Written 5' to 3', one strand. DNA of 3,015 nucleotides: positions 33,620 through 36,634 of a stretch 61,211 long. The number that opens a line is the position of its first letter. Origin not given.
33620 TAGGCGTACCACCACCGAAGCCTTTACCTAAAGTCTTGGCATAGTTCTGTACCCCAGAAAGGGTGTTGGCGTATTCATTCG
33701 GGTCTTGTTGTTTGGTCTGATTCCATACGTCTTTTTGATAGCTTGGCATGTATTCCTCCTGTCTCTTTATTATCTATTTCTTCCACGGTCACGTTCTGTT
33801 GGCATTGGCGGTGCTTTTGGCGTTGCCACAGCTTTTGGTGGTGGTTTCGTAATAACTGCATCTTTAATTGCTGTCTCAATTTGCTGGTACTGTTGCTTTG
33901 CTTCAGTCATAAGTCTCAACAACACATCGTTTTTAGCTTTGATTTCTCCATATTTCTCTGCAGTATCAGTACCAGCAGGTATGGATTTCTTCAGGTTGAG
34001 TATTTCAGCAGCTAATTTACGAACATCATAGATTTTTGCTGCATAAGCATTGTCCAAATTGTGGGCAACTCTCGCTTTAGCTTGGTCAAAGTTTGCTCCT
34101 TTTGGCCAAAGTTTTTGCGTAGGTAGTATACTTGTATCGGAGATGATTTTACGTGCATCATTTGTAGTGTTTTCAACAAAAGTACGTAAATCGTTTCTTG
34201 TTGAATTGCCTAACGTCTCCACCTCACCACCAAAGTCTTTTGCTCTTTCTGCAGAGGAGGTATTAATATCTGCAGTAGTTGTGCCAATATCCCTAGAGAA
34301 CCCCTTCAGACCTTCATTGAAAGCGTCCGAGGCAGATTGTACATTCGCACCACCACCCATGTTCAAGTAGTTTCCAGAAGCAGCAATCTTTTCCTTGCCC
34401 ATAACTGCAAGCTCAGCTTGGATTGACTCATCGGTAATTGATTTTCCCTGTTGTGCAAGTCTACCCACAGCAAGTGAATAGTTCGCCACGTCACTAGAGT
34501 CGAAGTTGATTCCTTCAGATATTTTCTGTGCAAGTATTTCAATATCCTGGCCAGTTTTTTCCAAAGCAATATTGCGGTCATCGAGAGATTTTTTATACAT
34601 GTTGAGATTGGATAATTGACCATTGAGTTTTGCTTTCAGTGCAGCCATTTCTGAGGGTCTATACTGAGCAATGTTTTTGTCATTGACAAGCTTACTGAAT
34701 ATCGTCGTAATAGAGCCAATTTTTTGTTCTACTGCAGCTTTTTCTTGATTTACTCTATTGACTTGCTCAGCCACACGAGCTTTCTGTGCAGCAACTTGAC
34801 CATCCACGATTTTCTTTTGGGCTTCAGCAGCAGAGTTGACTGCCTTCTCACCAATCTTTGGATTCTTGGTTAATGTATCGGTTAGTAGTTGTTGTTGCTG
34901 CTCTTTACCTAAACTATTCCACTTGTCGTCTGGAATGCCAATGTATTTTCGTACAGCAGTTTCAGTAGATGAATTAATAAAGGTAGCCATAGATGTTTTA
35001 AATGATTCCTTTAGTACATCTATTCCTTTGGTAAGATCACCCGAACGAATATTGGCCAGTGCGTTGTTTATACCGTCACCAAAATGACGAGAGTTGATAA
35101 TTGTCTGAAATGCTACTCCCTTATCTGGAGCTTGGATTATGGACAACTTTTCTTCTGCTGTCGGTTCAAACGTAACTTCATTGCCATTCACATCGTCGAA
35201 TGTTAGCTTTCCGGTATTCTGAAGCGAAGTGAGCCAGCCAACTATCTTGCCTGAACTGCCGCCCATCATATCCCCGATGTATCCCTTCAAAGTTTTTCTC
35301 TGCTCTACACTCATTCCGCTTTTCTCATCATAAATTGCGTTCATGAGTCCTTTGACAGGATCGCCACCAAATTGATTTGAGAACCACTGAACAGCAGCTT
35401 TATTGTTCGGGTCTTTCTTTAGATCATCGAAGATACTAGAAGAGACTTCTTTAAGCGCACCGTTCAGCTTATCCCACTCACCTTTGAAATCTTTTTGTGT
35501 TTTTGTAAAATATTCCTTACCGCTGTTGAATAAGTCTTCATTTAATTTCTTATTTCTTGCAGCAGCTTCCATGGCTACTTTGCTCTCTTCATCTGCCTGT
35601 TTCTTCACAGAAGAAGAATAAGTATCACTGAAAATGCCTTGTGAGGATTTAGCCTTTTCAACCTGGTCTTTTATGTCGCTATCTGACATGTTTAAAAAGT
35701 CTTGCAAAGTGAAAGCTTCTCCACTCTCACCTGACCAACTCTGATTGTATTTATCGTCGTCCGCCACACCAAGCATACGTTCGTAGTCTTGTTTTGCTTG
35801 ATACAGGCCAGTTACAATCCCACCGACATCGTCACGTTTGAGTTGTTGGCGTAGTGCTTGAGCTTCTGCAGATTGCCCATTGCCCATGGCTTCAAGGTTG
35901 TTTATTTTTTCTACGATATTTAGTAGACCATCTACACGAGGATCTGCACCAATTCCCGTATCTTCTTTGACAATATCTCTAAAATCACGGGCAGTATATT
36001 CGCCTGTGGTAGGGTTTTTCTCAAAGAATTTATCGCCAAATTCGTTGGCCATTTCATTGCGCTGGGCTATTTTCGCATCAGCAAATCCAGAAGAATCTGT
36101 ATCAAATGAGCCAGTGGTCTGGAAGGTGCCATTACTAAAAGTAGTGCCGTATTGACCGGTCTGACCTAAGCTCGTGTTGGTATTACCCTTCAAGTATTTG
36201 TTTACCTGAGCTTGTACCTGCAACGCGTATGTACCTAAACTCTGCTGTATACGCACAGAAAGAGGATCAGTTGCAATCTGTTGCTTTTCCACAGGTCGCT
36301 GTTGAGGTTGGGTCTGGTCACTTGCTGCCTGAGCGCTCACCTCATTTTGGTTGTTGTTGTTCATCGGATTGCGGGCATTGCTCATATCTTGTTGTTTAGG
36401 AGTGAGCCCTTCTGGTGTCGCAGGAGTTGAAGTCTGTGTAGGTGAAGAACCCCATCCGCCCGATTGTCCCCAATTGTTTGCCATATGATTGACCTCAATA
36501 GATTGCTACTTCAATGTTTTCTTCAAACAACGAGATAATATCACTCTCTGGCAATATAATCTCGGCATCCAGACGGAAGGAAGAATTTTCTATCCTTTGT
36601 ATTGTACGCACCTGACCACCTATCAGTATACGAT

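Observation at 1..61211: The word (GA)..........(TA) is about 50-fold over-represented, on both strands and in all reading frames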

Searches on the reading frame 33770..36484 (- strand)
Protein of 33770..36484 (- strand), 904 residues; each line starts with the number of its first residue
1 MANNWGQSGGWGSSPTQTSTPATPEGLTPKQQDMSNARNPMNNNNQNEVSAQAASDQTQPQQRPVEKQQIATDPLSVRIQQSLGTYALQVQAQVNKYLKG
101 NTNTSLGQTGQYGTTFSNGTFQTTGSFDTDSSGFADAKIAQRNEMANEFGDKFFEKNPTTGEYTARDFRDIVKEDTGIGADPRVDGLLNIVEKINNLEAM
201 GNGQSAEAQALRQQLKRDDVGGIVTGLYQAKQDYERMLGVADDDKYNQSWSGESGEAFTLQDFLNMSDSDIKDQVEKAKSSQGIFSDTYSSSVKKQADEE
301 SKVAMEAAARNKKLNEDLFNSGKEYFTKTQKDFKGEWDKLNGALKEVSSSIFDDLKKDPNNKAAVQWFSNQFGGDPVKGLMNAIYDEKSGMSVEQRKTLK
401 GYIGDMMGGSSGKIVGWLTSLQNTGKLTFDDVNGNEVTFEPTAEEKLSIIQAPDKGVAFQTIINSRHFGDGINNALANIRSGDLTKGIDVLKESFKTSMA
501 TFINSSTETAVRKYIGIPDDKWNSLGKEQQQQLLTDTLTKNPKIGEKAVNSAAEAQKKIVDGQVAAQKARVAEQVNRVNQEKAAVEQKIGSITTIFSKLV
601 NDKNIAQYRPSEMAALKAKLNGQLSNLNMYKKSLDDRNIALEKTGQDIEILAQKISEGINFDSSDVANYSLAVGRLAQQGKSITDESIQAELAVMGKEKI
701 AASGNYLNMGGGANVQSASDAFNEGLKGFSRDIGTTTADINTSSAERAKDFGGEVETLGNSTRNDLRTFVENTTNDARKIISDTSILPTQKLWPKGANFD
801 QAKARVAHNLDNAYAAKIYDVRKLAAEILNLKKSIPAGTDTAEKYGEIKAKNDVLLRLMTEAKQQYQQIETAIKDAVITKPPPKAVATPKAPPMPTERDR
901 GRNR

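Call 51: search_protein_families(library=pfam, max_evalue=0.01, proteins=[window:33770-36484:-])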
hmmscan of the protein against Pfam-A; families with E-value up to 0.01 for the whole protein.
window:33770-36484:- (904 aa): 1 family
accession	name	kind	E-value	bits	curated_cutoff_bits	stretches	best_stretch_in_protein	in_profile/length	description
PF14662.11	KASH_CCD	-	0.00052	20.5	43.3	0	546-657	62-169/191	Coiled-coil region of CCDC155 or KASH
